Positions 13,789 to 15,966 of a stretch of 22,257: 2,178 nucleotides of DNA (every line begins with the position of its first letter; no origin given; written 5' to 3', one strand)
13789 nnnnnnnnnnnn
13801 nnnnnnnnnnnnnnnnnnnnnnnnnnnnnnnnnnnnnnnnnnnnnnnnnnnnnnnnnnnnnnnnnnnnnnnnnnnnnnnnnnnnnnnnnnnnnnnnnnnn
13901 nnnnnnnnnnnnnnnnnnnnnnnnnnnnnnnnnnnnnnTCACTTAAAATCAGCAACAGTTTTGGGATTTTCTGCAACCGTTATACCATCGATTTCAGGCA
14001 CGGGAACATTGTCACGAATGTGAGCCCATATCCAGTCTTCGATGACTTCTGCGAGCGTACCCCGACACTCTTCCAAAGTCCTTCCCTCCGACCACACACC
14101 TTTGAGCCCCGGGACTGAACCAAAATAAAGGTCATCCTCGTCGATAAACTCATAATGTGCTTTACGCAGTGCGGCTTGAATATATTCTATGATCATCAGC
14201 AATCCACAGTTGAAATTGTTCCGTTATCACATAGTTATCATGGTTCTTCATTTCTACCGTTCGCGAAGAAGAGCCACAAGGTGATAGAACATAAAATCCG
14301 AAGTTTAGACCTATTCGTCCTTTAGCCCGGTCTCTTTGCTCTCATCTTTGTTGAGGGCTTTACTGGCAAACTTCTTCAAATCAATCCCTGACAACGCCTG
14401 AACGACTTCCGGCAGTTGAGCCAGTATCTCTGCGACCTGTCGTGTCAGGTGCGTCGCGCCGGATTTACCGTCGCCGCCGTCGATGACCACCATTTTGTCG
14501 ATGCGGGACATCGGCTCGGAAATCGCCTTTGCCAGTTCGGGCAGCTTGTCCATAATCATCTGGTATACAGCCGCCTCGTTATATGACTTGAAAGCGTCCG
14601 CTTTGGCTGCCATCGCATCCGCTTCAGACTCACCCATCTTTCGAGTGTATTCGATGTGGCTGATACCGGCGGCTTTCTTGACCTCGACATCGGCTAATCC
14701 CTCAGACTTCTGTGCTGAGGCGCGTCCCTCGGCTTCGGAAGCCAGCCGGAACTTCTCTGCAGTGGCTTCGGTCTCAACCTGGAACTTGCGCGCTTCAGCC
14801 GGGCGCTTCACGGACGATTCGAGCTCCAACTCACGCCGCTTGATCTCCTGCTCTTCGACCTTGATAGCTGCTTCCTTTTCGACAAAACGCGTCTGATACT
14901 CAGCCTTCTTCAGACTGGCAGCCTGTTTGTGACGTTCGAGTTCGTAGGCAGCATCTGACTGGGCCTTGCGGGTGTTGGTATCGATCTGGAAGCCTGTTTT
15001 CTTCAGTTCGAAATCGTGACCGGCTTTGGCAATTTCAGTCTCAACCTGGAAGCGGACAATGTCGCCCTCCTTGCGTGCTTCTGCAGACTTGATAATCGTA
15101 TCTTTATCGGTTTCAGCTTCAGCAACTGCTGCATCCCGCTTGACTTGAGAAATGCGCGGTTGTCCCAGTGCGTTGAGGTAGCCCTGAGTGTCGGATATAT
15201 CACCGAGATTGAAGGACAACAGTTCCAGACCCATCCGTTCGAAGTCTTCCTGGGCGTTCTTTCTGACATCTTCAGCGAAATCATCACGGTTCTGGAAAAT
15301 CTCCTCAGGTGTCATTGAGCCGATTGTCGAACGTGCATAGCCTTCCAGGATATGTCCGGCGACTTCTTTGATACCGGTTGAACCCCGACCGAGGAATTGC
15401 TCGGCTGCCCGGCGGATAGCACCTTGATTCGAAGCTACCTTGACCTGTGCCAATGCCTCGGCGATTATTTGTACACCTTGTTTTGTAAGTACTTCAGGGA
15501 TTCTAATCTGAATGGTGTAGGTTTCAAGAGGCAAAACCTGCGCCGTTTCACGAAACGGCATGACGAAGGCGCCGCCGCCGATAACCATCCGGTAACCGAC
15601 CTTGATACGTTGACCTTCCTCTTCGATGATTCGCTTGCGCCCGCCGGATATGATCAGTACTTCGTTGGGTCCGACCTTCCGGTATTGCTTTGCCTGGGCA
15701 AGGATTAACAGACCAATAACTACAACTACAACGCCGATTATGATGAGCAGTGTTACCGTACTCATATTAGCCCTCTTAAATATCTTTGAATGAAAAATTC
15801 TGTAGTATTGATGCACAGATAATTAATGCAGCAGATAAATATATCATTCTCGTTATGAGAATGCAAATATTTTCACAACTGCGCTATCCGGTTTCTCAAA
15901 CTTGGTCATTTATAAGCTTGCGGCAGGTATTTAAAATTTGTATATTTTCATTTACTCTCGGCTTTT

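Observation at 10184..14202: Dense same-strand array of four toxin-antitoxin modules plus remnants and orphan genes. It resembles a cassette array or toxin-antitoxin island.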

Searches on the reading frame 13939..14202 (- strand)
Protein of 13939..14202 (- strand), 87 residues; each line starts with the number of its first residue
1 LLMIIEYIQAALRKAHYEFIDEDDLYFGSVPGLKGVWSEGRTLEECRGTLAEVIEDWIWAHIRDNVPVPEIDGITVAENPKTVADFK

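Call 6: search_protein_families(library=pfam, max_evalue=0.01, proteins=[window:13939-14202:-])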
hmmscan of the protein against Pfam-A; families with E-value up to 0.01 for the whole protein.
window:13939-14202:- (87 aa): 3 families
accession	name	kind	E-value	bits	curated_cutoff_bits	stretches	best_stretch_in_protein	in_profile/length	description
PF21748.3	UPF0150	-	2.7e-27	94.9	27.3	1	6-69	1-64/64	UPF0150-like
PF15919.11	HicB_lk_antitox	-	0.00022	21.8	27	1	21-78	8-65/123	HicB_like antitoxin of bacterial toxin-antitoxin system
PF01242.24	PTPS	-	0.0061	17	22.4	1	7-86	55-118/121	6-pyruvoyl tetrahydropterin synthase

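Call 28: search_protein_families(library=ncbifam, max_evalue=0.01, proteins=[window:13942-14202:-])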
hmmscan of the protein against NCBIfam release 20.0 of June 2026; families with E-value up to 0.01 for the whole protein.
window:13942-14202:- (87 aa): 0 families

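Call 29: search_protein_families(library=padloc, max_evalue=0.01, proteins=[window:13942-14202:-])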
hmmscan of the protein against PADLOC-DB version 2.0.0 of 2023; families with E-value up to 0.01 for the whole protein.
window:13942-14202:- (87 aa): 0 families

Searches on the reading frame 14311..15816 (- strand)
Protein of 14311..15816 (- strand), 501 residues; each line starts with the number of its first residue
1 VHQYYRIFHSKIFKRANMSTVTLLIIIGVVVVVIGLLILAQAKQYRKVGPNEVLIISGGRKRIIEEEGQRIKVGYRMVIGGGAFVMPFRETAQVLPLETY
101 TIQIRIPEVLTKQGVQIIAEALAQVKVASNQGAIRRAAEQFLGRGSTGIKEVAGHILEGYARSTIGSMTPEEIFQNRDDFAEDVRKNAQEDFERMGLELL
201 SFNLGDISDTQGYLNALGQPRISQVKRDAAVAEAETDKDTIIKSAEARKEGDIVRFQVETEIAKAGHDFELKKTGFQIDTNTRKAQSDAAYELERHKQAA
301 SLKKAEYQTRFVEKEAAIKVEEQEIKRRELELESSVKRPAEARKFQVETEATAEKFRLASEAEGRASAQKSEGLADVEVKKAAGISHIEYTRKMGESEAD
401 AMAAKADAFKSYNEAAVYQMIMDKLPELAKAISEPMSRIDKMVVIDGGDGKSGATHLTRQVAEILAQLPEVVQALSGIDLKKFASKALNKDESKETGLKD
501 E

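Call 6: search_protein_families(library=pfam, max_evalue=0.01, proteins=[window:14311-15816:-])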
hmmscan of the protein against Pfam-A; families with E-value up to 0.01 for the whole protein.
window:14311-15816:- (501 aa): 2 families
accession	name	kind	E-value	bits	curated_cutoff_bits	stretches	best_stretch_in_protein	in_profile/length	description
PF01145.31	Band_7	-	1.2e-26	94.2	23.6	1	47-238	2-176/176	SPFH domain / Band 7 family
PF15975.10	Flot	-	7.9e-05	23.2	27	1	391-450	16-81/124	Flotillin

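Call 14: find_encoding_contigs(protein=window:14311-15816:-, flank=10000, max_places=10)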
Protein window:14311-15816:- (501 aa): no gene with exactly this product is on record in the collection.

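Call 15: find_encoding_contigs(protein=window:14311-15765:-, flank=10000, max_places=10)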
Protein window:14311-15765:- (484 aa): no gene with exactly this product is on record in the collection.

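Call 17: find_related_loci(query=window:14311-15765:-, collection=genome_contigs, flank=10000)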
Query window:14311-15765:- (484 aa) in genome_contigs; peptide patterns used: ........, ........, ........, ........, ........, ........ (x = any residue, [..] = any of these).
109 stretches matched a pattern; 3 encode a relative of the query (tblastn E <= 1e-3); 3 distinct loci.
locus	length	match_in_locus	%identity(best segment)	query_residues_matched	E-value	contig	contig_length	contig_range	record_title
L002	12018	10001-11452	84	1-484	0e+0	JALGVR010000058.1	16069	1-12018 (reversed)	MAG: bacterium isolate Meg19_1012_Bin_198 Meg19_1012_Bin_198_scaffold_9858, whole genome shotgun sequence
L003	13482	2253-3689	77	1-478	0e+0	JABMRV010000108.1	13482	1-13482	MAG: bacterium isolate bin.11 k141_3178456, whole genome shotgun sequence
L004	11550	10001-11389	76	22-484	0e+0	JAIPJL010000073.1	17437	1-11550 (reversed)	MAG: bacterium isolate Tobar14m-G34 Tobar14m-C2042, whole genome shotgun sequence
